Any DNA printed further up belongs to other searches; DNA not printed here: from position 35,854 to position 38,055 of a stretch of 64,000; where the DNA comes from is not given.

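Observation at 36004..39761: Tandem pair of about 620-630-aa polytopic membrane paralogues of no recognised family, translationally coupled, inside the arabinan-type island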

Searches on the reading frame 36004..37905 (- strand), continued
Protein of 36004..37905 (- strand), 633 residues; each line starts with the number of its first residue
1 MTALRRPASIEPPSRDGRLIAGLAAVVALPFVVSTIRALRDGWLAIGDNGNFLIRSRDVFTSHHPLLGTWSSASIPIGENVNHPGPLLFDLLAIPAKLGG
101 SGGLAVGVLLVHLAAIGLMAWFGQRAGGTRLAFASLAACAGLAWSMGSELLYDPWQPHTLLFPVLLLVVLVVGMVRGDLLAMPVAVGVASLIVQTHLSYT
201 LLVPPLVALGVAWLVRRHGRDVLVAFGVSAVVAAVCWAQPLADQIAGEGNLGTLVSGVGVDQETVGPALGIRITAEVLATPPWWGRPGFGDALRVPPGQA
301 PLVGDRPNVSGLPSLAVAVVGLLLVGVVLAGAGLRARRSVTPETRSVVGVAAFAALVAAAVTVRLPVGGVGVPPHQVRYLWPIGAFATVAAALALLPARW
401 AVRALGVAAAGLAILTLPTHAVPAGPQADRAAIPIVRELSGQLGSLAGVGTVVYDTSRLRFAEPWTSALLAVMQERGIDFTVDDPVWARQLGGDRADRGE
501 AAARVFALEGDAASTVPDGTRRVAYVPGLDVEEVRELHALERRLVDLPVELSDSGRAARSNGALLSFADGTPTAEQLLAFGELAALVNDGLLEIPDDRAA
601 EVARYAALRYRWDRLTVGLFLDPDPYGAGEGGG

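Call 62: find_encoding_contigs(protein=P0077, flank=10000, max_places=1)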
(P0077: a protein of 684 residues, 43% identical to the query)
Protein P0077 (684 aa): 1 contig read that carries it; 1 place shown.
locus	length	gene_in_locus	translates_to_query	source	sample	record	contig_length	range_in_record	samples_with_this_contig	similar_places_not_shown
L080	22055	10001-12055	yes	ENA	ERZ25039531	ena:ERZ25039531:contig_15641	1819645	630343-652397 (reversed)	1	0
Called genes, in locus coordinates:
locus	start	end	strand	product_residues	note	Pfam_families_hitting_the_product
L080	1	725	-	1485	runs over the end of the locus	PF24607:CBM_AftD (faint), PF11847:GT-C_AftD, PF00754:F5_F8_type_C, PF22633:F5_F8_type_C_2 (weak)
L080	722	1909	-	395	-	PF13439:Glyco_transf_4, PF13579:Glyco_trans_4_4, PF20706:GT4-conflict, PF00534:Glycos_transf_1, PF13692:Glyco_trans_1_4, PF13524:Glyco_trans_1_2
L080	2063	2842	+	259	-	PF13578:Methyltransf_24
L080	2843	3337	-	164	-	-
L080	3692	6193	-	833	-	-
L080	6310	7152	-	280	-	-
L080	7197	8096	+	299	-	-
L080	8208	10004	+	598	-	-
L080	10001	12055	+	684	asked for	-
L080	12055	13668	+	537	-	PF00535:Glycos_transf_2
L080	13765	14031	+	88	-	-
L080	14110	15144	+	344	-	-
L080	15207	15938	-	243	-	-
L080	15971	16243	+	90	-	-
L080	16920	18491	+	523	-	PF13231:PMT_2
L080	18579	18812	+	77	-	-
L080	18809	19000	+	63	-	-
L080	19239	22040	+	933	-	PF00672:HAMP (weak), PF02518:HATPase_c, PF03259:Robl_LC7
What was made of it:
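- L080 shows A, then B, then GT2, with overlapping junctions (call 62).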
